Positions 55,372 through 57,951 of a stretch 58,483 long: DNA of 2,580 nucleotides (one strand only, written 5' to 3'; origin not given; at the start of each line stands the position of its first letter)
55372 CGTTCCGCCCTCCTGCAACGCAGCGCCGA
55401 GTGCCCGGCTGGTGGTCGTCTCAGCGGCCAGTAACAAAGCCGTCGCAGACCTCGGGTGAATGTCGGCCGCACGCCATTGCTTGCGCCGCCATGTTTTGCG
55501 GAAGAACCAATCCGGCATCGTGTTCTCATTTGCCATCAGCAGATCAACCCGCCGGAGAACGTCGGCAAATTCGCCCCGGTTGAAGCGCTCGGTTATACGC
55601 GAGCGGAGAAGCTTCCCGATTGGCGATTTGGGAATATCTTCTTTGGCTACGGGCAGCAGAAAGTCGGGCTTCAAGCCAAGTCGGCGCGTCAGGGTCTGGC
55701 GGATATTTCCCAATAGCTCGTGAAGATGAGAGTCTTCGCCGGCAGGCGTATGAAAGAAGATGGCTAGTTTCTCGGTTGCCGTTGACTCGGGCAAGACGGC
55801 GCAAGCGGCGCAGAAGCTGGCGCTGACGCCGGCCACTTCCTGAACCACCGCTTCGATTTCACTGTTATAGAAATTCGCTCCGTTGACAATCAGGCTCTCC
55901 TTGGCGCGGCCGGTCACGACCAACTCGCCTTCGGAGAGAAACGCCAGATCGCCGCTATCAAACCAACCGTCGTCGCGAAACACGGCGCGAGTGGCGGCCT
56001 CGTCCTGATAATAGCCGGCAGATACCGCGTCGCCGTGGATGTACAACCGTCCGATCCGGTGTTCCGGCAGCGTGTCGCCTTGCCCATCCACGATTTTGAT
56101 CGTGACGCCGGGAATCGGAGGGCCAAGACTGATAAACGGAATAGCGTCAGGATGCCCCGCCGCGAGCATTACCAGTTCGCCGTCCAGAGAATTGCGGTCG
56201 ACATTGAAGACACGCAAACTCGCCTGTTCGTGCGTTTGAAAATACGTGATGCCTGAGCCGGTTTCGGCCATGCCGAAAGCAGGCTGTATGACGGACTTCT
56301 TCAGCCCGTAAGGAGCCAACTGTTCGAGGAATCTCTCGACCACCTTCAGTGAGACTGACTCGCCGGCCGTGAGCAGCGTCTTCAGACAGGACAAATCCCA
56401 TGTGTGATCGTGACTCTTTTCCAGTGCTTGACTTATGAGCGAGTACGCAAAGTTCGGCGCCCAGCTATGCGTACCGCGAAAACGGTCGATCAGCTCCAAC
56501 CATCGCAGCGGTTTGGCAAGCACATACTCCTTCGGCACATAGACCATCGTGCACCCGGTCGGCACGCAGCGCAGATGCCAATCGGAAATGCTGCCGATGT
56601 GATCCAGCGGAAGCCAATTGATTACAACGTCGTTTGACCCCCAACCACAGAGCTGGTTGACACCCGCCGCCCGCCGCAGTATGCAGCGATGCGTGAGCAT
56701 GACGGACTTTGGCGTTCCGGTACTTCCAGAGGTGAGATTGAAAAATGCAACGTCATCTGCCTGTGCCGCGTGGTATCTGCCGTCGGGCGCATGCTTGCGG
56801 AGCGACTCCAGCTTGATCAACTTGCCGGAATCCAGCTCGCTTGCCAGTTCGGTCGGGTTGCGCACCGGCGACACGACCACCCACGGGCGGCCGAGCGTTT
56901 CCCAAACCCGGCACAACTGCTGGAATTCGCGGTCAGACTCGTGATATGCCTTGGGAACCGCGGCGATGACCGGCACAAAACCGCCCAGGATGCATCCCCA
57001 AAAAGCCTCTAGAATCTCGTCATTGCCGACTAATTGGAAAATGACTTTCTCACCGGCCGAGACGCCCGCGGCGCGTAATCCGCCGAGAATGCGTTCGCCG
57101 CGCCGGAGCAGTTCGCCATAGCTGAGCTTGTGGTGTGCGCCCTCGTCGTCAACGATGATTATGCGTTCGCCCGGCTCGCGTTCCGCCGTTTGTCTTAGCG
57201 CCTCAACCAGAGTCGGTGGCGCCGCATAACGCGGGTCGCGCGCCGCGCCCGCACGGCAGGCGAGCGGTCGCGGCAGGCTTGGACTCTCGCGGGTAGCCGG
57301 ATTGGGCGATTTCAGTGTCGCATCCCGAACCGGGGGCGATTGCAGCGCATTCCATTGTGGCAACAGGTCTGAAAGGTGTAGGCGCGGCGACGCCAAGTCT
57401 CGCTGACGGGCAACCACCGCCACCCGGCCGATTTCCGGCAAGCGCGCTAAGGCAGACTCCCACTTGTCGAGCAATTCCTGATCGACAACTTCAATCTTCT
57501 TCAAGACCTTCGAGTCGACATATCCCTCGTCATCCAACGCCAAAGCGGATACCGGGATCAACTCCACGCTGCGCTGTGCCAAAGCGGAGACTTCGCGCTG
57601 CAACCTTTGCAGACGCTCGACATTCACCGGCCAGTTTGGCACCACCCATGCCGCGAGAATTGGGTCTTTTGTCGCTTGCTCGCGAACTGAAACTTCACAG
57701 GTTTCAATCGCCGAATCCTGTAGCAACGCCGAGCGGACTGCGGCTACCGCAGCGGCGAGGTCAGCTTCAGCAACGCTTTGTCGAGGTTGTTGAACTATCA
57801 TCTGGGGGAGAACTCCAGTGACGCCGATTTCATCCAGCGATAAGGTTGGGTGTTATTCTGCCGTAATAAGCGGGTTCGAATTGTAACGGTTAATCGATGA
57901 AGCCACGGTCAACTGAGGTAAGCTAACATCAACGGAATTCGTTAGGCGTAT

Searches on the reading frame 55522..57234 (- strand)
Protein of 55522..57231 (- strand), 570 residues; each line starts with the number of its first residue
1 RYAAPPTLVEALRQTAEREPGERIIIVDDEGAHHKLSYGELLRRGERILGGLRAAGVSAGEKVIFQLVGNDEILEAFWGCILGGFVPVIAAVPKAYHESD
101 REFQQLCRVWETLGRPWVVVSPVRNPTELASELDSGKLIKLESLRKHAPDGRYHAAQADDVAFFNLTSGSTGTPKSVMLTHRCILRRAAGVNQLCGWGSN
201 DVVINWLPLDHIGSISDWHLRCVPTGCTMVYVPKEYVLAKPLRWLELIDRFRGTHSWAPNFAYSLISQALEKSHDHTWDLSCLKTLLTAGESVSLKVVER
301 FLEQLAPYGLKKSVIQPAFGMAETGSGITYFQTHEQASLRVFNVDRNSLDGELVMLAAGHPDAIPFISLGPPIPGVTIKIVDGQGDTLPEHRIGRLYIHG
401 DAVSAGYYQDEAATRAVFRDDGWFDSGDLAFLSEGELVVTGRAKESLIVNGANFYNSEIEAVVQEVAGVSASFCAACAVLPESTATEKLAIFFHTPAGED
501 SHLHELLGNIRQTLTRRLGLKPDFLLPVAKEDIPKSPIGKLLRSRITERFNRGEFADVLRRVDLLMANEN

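Call 33: search_solved_structures(query=window:55567-57234:-, max_evalue=1e-10)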
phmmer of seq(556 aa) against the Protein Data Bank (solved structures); distinct sequences matched with E-value up to 1e-10: 103 (the best 60 are shown).
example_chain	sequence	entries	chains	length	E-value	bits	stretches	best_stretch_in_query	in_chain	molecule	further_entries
6ulw_A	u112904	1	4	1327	2.3e-122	412.5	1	8-556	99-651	Amino acid adenylation domain-containing protein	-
6ulx_A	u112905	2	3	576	3e-122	412.1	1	8-554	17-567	Amino acid adenylation domain-containing protein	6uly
4r0m_B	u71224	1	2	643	6.5e-110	371.4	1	9-556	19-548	McyG protein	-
7r7e_A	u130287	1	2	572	1.1e-52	182.5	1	26-546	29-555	Polyketide synthase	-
7r7f_A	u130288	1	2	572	2e-52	181.6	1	26-546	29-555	Polyketide synthase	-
7r7g_A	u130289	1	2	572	2.7e-52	181.2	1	26-546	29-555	Polyketide synthase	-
3pbk_A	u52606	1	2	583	1e-48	169.4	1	2-553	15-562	Fatty Acyl-Adenylate Ligase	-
3kxw_A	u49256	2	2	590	3.4e-40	141.2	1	6-478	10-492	Saframycin Mx1 synthetase B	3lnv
8hd4_A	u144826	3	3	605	1.1e-38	136.2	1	29-556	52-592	Long-chain-fatty-acid--AMP ligase FadD23 | Fatty-acid-CoA ligase FadD23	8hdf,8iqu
7wua_A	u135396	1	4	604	2.4e-38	135.1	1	159-546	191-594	Acyl-CoA synthase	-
5hm3_A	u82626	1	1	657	2e-33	118.9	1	153-484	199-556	Long-chain-fatty-acid--AMP ligase FadD32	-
5ey9_A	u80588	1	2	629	1.8e-31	112.5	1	159-485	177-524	Long-chain-fatty-acid--AMP ligase FadD32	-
5d6j_A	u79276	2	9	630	5.6e-31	110.8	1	161-482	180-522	Acyl-CoA synthase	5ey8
5icr_A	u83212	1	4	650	6.4e-31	110.6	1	161-482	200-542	Acyl-CoA synthase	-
8hcz_A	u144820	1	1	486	7.3e-29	103.8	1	29-447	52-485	Long-chain-fatty-acid--AMP ligase FadD23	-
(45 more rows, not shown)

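Call 53: search_solved_structures(query=window:55522-57231:-, max_evalue=1e-100, show_alignments=3)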
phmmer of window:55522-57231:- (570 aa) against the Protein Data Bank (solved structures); distinct sequences matched with E-value up to 1e-100: 3.
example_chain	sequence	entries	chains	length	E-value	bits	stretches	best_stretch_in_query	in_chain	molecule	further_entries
6ulw_A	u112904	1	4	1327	2.3e-125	422.4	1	7-569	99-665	Amino acid adenylation domain-containing protein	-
6ulx_A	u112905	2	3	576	6.8e-123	414.3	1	7-557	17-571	Amino acid adenylation domain-containing protein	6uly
4r0m_B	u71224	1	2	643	2.4e-112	379.4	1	8-569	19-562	McyG protein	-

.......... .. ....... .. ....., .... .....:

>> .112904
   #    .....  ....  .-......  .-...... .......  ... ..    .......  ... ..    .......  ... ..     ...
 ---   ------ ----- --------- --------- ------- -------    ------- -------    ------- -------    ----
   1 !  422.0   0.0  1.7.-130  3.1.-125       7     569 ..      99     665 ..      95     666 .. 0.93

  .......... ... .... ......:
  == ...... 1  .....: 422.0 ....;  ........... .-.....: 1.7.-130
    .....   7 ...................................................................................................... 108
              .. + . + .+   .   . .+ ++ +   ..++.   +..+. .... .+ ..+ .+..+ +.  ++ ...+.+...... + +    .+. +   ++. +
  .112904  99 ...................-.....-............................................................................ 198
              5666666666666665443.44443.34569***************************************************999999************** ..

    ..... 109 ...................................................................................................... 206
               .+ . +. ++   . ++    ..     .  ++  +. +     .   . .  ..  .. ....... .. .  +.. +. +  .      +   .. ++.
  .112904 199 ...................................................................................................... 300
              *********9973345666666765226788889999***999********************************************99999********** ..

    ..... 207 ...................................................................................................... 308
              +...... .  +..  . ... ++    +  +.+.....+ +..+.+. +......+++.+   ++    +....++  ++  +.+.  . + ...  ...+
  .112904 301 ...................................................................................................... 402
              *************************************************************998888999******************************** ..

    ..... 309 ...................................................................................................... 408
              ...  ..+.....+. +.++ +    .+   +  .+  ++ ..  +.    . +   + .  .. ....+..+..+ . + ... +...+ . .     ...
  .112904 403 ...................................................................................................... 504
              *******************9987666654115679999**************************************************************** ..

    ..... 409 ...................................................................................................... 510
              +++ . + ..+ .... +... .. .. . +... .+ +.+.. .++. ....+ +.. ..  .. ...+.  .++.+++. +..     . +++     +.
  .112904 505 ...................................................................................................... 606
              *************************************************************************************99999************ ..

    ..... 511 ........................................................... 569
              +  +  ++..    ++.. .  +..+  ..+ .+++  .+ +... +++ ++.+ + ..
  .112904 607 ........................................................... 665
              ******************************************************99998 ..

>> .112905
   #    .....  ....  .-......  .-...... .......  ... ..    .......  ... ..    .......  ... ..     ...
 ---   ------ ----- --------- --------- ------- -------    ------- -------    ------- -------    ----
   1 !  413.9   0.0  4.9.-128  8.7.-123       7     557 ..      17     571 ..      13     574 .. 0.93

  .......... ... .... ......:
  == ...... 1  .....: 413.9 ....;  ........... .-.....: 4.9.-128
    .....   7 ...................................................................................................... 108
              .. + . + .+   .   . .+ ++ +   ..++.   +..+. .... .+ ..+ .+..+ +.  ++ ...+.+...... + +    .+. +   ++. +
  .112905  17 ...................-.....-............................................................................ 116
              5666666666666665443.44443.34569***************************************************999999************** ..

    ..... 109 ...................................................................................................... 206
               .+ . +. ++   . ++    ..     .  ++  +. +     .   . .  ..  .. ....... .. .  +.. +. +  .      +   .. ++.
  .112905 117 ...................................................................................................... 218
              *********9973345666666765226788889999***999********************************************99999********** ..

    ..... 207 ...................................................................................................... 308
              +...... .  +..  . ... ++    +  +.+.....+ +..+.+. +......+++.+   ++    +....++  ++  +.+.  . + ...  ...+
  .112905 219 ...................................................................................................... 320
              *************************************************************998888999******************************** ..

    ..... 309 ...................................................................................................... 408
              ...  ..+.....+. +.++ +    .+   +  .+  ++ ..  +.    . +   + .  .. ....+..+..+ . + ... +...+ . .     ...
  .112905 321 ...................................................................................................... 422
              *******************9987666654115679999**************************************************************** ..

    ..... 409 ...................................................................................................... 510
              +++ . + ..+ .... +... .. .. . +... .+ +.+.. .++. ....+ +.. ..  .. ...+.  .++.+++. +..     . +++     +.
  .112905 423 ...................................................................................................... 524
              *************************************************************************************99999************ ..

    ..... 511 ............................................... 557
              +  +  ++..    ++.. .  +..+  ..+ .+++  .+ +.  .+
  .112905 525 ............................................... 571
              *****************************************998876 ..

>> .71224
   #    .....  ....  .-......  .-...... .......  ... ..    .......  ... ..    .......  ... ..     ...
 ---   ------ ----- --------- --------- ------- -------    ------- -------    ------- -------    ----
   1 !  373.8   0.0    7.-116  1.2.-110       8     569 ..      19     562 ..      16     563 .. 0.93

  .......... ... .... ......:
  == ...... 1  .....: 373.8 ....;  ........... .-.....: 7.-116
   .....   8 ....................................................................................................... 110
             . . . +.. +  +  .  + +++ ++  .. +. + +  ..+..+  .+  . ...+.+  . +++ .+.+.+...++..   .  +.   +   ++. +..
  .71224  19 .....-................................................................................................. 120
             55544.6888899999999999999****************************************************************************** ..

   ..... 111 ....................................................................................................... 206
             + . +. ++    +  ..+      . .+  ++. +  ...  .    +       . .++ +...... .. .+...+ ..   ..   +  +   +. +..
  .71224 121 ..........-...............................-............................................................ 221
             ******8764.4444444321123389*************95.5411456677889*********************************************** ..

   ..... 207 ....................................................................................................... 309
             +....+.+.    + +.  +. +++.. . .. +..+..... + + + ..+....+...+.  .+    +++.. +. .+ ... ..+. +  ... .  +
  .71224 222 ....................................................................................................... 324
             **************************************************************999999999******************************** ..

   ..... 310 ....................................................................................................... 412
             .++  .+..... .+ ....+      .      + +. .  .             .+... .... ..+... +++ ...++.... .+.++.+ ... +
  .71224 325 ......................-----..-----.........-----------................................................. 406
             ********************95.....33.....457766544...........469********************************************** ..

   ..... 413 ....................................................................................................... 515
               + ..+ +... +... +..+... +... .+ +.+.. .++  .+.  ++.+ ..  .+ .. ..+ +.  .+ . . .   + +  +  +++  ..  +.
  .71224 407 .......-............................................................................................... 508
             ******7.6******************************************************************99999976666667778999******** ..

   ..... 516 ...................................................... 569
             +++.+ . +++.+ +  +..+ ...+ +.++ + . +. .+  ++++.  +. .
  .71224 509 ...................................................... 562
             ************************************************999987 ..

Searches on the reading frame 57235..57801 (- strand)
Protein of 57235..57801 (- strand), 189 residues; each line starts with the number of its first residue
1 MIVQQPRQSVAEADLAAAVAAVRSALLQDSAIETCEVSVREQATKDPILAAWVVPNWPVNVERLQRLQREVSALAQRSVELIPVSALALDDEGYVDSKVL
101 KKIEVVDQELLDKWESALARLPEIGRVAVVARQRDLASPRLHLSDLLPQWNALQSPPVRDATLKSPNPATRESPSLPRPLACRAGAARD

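Call 41: search_solved_structures(query=window:57235-57801:-, max_evalue=10, show_alignments=2)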
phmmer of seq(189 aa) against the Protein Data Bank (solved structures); distinct sequences matched with E-value up to 10: 2.
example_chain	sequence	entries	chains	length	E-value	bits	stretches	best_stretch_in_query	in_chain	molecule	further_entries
9uk5_A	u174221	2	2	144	0.54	13.7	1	98-157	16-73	Interleukin 31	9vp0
9zum_A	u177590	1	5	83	1.4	12.4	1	107-151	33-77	DNA-directed RNA polymerase subunit alpha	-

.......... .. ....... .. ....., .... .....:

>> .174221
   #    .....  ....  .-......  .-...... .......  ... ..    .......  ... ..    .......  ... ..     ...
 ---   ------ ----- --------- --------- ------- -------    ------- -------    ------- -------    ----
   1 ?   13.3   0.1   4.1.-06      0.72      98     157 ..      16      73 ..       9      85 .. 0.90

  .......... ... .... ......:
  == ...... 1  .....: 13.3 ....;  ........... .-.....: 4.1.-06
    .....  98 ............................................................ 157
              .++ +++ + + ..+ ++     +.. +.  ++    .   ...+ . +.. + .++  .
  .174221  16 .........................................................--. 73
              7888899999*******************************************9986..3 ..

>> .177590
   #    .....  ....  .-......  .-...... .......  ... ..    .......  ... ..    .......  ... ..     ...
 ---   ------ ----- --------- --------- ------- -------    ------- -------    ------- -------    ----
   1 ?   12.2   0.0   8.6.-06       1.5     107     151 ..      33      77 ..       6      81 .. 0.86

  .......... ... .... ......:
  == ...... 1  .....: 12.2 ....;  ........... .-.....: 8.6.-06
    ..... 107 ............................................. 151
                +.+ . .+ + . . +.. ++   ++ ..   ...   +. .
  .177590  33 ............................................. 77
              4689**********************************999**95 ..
